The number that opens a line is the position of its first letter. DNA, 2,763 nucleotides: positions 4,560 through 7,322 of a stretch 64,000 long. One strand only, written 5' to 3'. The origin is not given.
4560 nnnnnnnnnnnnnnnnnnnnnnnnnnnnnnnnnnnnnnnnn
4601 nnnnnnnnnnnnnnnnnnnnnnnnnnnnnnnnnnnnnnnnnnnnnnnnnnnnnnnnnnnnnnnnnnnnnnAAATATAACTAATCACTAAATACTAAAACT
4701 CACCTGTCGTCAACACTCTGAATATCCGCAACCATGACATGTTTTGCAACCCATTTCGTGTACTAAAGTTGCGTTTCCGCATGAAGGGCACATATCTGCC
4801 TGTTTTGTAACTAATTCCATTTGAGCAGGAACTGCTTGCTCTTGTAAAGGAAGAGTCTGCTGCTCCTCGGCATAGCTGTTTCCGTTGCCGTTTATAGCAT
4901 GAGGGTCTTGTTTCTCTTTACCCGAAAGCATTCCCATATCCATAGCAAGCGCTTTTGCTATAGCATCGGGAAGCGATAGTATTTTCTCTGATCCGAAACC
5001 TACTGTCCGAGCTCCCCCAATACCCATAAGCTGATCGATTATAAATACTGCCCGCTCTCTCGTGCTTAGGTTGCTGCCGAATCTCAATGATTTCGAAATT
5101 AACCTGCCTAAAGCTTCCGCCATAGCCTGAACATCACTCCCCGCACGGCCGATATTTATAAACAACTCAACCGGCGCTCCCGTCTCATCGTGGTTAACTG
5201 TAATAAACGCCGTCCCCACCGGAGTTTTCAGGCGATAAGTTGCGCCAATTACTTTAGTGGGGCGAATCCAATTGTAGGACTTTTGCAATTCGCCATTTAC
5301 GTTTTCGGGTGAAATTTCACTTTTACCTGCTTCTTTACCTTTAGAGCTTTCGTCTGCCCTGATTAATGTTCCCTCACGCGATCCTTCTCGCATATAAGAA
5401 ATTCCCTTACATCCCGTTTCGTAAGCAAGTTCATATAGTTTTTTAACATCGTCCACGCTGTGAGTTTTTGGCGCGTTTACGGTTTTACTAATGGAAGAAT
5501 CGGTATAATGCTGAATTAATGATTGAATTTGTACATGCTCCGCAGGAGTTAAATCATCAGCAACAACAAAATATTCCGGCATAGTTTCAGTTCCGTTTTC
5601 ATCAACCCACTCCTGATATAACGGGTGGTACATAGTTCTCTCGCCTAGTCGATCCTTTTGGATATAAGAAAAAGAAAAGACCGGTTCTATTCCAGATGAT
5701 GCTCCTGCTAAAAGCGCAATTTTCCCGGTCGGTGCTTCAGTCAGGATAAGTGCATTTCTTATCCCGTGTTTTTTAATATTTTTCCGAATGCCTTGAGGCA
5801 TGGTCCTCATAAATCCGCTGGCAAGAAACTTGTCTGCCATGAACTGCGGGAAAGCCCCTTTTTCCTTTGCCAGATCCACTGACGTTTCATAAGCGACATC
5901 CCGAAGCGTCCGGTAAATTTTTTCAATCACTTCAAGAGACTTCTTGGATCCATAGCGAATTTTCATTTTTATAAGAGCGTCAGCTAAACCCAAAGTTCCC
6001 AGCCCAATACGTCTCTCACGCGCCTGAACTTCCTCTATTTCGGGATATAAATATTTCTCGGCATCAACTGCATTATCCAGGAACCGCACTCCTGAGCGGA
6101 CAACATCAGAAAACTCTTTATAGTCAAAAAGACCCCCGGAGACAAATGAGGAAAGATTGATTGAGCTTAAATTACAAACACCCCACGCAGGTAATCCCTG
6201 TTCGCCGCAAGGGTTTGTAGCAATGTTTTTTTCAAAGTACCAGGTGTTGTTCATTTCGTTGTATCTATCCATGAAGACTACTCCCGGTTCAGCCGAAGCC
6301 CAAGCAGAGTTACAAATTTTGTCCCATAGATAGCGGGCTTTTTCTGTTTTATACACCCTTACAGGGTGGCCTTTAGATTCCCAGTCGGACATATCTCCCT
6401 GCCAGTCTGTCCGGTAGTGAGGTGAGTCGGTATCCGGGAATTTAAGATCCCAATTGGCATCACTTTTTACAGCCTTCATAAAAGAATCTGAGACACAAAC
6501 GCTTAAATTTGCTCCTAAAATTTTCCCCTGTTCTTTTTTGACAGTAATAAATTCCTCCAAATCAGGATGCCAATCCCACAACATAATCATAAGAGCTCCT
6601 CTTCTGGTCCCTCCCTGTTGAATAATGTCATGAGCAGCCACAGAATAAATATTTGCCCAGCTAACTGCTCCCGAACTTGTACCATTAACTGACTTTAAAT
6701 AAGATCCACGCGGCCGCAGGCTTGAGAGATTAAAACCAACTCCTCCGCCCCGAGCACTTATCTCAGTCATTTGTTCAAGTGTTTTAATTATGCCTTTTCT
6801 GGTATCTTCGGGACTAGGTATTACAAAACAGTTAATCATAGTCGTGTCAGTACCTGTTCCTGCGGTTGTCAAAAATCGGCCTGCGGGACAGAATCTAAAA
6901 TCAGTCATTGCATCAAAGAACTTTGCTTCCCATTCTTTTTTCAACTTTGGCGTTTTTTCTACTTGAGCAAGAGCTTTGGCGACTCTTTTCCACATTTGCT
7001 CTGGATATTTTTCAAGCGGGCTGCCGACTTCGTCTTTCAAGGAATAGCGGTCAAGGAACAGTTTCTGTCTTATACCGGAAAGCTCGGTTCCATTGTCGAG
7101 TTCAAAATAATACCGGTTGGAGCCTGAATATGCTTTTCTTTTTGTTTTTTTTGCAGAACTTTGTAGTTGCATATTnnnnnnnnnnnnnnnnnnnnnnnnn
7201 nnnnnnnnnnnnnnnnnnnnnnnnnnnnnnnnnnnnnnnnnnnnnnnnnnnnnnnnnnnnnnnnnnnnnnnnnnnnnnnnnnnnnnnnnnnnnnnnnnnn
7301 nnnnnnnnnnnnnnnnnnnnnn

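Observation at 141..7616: nrdR followed by three tandem, divergent class II RNR paralogs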

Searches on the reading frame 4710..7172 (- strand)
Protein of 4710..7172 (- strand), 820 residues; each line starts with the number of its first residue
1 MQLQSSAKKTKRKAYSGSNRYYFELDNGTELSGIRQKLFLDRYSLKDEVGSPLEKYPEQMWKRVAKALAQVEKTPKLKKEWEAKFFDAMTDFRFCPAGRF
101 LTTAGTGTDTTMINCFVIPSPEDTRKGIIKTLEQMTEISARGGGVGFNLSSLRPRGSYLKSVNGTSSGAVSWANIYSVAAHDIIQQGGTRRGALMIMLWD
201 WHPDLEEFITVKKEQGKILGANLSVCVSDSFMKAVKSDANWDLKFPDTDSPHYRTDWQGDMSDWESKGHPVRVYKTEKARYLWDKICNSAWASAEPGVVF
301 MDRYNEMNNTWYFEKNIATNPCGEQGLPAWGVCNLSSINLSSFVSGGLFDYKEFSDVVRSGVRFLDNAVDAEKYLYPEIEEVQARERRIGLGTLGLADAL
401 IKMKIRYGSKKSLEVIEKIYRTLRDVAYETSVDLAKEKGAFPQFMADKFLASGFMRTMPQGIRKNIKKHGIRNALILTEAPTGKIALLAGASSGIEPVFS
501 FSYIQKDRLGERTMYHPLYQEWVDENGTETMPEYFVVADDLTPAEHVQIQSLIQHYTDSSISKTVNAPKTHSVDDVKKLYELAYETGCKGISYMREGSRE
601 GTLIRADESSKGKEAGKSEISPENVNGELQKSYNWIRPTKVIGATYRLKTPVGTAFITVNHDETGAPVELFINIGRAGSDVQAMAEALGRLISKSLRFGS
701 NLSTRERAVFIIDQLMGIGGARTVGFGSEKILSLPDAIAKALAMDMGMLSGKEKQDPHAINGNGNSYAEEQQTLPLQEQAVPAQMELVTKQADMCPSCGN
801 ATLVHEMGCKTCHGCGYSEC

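Call 3: search_protein_families(library=pfam, proteins=[window:4710-7172:-], max_evalue=0.01)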
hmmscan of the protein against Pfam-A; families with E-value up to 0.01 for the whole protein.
window:4710-7172:- (820 aa): 3 families
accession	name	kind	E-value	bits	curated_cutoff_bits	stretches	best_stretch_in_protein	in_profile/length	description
PF02867.20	Ribonuc_red_lgC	-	4.1e-116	389.1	23.9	1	114-594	2-523/523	Ribonucleotide reductase, barrel domain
PF00317.26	Ribonuc_red_lgN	-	4.3e-17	62.4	28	1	36-107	8-75/77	Ribonucleotide reductase, all-alpha domain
PF12637.14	TSCPD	-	2e-13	50.9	22.8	1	652-744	13-86/88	TSCPD domain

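Call 4: search_protein_families(library=ncbifam, proteins=[window:4710-7172:-], max_evalue=0.01)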
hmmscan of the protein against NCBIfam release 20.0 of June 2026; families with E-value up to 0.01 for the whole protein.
window:4710-7172:- (820 aa): 21 families
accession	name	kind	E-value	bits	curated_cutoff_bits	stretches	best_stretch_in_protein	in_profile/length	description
NF006417.0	PRK08665.1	equivalog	1.5e-186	622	961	1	29-820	10-758/759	vitamin B12-dependent ribonucleotide reductase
TIGR02504.1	NrdJ_Z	equivalog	1.1e-171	572.5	399.95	1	39-602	5-604/606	adenosylcobalamin-dependent ribonucleoside-diphosphate reductase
NF005991.0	PRK08115.1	equivalog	1.2e-166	556.2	854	2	218-611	366-784/858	vitamin B12-dependent ribonucleotide reductase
NF005010.0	PRK06406.1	subfamily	3e-110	369.7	1125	1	80-618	218-739/771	vitamin B12-dependent ribonucleotide reductase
NF005401.0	PRK06948.1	subfamily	3.1e-104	349.8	906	1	32-612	14-598/604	ribonucleotide reductase-like protein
TIGR02506.1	NrdE_NrdA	equivalog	4e-93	312.9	341.05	1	37-595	5-614/616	ribonucleoside-diphosphate reductase subunit alpha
NF006207.0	PRK08332.1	equivalog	3.4e-69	233.4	2400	3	312-523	1232-1458/1684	vitamin B12-dependent ribonucleotide reductase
NF005122.0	PRK06556.1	equivalog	2.3e-67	227.5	859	3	221-456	288-502/960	vitamin B12-dependent ribonucleotide reductase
NF005101.0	PRK06539.1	equivalog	8.5e-66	222.5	988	2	39-448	156-571/822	ribonucleoside-diphosphate reductase subunit alpha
NF006279.0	PRK08447.1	equivalog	2.5e-63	214.7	1082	3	37-322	143-426/789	ribonucleoside-diphosphate reductase subunit alpha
NF005483.0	PRK07088.1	equivalog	5.4e-59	200.1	1214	2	332-599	495-754/764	ribonucleoside-diphosphate reductase subunit alpha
NF005544.0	PRK07207.1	equivalog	5.1e-57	193.4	965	2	39-445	304-716/965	ribonucleoside-diphosphate reductase subunit alpha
NF006577.0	PRK09102.1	equivalog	4.5e-56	190.3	620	1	31-530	25-480/604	ribonucleoside-diphosphate reductase subunit alpha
NF005736.0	PRK07562.1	equivalog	4.9e-54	183.4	1737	3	221-447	397-603/1222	vitamin B12-dependent ribonucleotide reductase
NF009028.0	PRK12364.1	equivalog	5.9e-54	183.3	1377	2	331-600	569-833/842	ribonucleoside-diphosphate reductase subunit alpha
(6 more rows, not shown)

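Call 22: find_homologous_proteins(query=window:4710-7172:-, max_evalue=1e-30)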
Query window:4710-7172:- (820 aa): 7997 proteins with E <= 1e-30 among 8000 candidates; the best 120 are listed.
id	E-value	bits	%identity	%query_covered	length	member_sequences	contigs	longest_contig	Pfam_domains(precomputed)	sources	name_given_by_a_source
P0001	0.0e+0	1896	100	100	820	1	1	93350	PF02867.21,PF00317.27,PF12637.15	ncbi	-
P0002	0.0e+0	1417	76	98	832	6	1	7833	PF02867.21,PF00317.27,PF12637.15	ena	-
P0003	0.0e+0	1401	74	98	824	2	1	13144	PF02867.21,PF00317.27,PF12637.15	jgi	jgi:ribonucleoside-diphosphate reductase alpha chain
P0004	0.0e+0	1397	73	99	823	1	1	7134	PF02867.21,PF00317.27,PF12637.15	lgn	-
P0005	0.0e+0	1390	73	99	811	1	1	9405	PF02867.21,PF00317.27,PF12637.15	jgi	jgi:ribonucleoside-diphosphate reductase alpha chain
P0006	0.0e+0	1384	73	99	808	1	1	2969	PF02867.21,PF00317.27,PF12637.15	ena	-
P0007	0.0e+0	1383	72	99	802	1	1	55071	PF02867.21,PF00317.27,PF12637.15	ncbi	-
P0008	0.0e+0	1380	73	98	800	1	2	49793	PF02867.21,PF00317.27,PF12637.15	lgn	-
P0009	0.0e+0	1368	73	98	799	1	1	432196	PF02867.21,PF00317.27,PF12637.15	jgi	jgi:ribonucleoside-diphosphate reductase alpha chain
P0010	0.0e+0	1365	73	98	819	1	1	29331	PF02867.21,PF00317.27,PF12637.15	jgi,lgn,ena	-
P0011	0.0e+0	1360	72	98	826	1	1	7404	PF02867.21,PF00317.27,PF12637.15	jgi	jgi:ribonucleoside-diphosphate reductase alpha chain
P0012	0.0e+0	1357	73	97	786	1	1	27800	PF02867.21,PF00317.27,PF12637.15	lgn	-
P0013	0.0e+0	1355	71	98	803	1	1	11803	PF02867.21,PF00317.27,PF12637.15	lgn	-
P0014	0.0e+0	1354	70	99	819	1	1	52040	PF02867.21,PF00317.27,PF12637.15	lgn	-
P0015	0.0e+0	1348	71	99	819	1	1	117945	PF02867.21,PF00317.27,PF12637.15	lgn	-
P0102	0.0e+0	1028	58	96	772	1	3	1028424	PF02867.21,PF00317.27,PF12637.15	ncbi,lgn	-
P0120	0.0e+0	1023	56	96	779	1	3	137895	PF02867.21,PF00317.27,PF12637.15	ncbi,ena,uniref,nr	ncbi:ribonucleoside-diphosphate reductase [Candidatus Gottesmanbacteria bacterium RIFCSPLOWO2_01_FUL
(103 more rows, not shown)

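Call 24: find_encoding_contigs(protein=P0120, flank=8000, max_places=2)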
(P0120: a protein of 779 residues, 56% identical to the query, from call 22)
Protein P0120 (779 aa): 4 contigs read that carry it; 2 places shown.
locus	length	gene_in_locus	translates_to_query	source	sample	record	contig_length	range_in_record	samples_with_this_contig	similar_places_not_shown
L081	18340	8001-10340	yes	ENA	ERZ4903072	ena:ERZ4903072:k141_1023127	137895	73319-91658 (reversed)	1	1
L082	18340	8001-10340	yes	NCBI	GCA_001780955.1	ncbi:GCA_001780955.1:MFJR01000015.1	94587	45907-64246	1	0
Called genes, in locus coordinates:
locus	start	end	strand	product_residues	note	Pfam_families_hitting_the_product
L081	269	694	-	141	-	-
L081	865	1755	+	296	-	-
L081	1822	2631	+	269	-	PF03239:FTR1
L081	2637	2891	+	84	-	PF14242:DUF4342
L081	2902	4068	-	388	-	PF00404:Dockerin_1 (weak)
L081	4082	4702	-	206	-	-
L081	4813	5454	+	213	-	PF02517:Rce1-like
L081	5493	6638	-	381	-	-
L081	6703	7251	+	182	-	PF18915:DUF5667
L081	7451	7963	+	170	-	PF22811:Zn_ribbon_NrdR, PF03477:ATP-cone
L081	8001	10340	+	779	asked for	PF00317:Ribonuc_red_lgN, PF02867:Ribonuc_red_lgC, PF12637:TSCPD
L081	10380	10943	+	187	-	PF01923:Cob_adeno_trans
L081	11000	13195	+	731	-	-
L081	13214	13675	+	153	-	PF14478:DUF4430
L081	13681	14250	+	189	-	PF20221:DUF6580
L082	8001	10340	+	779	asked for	PF00317:Ribonuc_red_lgN, PF02867:Ribonuc_red_lgC, PF12637:TSCPD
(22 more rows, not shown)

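Call 25: find_encoding_contigs(protein=P0102, flank=8000, max_places=2)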
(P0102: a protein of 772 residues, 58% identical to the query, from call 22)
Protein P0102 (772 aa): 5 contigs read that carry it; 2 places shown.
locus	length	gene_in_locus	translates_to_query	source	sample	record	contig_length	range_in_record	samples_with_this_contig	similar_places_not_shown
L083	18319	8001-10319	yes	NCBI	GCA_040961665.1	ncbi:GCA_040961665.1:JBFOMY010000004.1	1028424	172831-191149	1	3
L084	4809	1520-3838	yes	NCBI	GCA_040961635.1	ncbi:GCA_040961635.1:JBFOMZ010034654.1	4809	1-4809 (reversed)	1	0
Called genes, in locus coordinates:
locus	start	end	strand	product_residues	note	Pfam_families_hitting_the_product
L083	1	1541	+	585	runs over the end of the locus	-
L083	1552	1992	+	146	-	PF01668:SmpB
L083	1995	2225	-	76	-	-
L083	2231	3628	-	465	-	PF01229:Glyco_hydro_39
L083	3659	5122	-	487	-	-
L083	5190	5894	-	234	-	PF00702:Hydrolase, PF13419:HAD_2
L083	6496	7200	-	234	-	PF18912:DZR_2, PF00156:Pribosyltran (weak)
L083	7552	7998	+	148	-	PF22811:Zn_ribbon_NrdR, PF03477:ATP-cone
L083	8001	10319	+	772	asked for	PF00317:Ribonuc_red_lgN, PF02867:Ribonuc_red_lgC, PF12637:TSCPD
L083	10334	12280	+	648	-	PF00317:Ribonuc_red_lgN, PF02867:Ribonuc_red_lgC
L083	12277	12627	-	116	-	-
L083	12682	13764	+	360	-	PF02661:Fic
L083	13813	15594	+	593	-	PF04675:DNA_ligase_A_N, PF01068:DNA_ligase_A_M, PF04679:DNA_ligase_A_C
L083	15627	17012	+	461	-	PF27218:MJ0043_C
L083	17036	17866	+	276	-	-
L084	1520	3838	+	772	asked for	PF00317:Ribonuc_red_lgN, PF02867:Ribonuc_red_lgC, PF12637:TSCPD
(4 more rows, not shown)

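Call 35: search_solved_structures(query=window:4710-7172:-, max_evalue=1e-40, show_alignments=1)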
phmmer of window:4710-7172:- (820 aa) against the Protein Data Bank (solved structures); distinct sequences matched with E-value up to 1e-40: 11.
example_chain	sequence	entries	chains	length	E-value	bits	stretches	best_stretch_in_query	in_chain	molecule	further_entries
1xjk_A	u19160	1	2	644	2.1e-77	264.3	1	114-601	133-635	ribonucleotide reductase, B12-dependent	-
1xje_A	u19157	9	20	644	2.4e-77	264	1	114-601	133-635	ribonucleotide reductase, B12-dependent | Ribonucleoside-diphosphate reductase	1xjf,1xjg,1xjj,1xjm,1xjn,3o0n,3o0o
6l3r_A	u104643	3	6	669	1.2e-53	185.7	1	86-526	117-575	Ribonucleoside-diphosphate reductase large subunit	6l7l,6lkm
2wgh_A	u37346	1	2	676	1.2e-53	185.6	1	86-526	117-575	RIBONUCLEOSIDE-DIPHOSPHATE REDUCTASE LARGE SUBUNIT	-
3hnc_A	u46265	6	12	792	2.1e-53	184.8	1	86-526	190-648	Ribonucleoside-diphosphate reductase large subunit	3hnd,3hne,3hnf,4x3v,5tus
5d1y_A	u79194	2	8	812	2.3e-53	184.7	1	86-526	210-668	Ribonucleoside-diphosphate reductase large subunit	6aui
5im3_A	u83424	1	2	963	7e-51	176.5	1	39-447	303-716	Ribonucleoside-diphosphate reductase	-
1zyz_A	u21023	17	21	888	1.3e-48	169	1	88-537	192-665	Ribonucleoside-diphosphate reductase large chain 1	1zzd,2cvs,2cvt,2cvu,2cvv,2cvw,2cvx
3s8a_A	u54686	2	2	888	8.2e-48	166.4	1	88-537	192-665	Ribonucleoside-diphosphate reductase large chain 1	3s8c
3tb9_A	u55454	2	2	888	8.8e-48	166.3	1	88-537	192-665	Ribonucleoside-diphosphate reductase large chain 1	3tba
7agj_A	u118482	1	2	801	1.9e-44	155.2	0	37-246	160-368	Ribonucleoside-diphosphate reductase subunit alpha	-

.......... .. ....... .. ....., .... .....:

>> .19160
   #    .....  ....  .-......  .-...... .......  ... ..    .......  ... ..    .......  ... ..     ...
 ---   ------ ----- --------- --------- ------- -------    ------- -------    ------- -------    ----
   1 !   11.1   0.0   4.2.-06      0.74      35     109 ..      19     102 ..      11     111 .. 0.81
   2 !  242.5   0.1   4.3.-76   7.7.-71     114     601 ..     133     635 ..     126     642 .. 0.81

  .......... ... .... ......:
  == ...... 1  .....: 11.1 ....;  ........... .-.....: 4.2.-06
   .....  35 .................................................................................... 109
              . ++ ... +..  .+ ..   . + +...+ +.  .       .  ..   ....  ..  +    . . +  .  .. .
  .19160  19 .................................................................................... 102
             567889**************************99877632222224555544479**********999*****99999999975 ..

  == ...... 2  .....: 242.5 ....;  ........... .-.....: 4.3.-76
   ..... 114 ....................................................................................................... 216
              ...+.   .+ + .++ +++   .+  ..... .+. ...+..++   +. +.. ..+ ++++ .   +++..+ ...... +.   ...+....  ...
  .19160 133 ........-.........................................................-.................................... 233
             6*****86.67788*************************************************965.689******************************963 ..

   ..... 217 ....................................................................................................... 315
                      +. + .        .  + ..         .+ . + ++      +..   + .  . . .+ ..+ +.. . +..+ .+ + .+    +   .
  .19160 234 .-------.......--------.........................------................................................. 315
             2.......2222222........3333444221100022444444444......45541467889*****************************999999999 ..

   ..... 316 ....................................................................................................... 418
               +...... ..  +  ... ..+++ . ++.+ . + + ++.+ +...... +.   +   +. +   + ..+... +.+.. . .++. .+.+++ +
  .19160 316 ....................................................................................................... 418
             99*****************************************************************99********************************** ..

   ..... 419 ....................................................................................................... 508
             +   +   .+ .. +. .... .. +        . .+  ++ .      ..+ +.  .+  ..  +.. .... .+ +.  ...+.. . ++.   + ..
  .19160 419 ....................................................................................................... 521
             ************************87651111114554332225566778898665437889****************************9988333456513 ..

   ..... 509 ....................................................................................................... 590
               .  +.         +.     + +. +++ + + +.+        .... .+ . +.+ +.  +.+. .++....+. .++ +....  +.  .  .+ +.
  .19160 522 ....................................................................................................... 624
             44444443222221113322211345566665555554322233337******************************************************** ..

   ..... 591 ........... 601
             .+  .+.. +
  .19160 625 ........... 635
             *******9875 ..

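Call 52: search_dna_similar(query=window:4710-7172:-, collection=phages, mode=protein, max_rows=6)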
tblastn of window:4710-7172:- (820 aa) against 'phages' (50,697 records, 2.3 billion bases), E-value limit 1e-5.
The search stops at 5000 records and this limit was reached: more records match than are counted here, and every count below describes the 5000 best-scoring records only.
Records with a match: at least 5000; places in all: 5035; records where one place covers at least 80% of the query: 98.
Best place of each record, by identity: <60% 5000.
By first word of the organism name: Escherichia 868; Mycobacterium 704; Synechococcus 374; Staphylococcus 333; Klebsiella 329; Salmonella 282; Bacillus 240; Vibrio 201; Streptomyces 171; Pseudomonas 141; and 119 more.
By host as written in the record: - 601; Mycobacterium smegmatis mc2 155 521; Escherichia coli 335; Klebsiella pneumoniae 111; Synechococcus 107; Staphylococcus aureus 98; Mycobacterium smegmatis mc#155 95; Escherichia coli O157:H7 54; and 978 more.
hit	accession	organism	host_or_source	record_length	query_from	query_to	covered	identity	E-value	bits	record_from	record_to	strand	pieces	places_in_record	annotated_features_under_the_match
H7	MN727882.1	Geobacillus phage GBK1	Geobacillus kaustophilus ATCC 8005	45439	53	820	94%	39.5%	1e-155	509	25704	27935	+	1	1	ribonucleoside-diphosphate reductase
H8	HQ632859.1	Loktanella phage pCB2051-A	Loktanella sp. CB2051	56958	34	820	96%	35.7%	7e-136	452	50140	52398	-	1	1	ribonucleoside-diphosphate reductase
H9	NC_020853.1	Loktanella phage pCB2051-A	Loktanella sp. CB2051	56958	34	820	96%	35.7%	7e-136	452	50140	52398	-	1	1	ribonucleotide reductase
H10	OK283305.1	Roseobacter phage RDJL3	Roseobacter denitrificans OCh 114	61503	34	820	96%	34.8%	2e-130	436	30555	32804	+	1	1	ribonucleoside-diphosphate reductase, adenosylcobalamin-dependent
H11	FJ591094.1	Sulfitobacter phage EE36phi1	Sulfitobacter sp. EE36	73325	8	820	99%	33.4%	5e-119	403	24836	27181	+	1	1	putative ribonucleoside-diphosphate redutase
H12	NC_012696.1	Sulfitobacter phage EE36phi1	Sulfitobacter sp. EE-36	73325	8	820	99%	33.4%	5e-119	403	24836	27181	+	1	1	ribonucleotide reductase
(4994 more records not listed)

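Call 69: list_cluster_members(proteins=[P0001, P0241, P0121])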
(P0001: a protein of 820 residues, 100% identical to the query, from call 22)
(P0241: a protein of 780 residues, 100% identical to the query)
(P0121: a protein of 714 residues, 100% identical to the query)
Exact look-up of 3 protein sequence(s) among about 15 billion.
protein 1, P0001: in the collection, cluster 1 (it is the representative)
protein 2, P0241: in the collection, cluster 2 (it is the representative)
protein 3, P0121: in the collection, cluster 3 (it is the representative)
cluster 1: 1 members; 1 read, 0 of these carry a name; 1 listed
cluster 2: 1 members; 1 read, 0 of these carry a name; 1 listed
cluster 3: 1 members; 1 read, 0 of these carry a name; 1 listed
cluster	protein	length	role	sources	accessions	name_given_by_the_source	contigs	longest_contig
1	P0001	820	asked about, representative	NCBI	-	-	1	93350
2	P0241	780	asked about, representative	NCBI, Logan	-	-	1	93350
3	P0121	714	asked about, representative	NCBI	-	-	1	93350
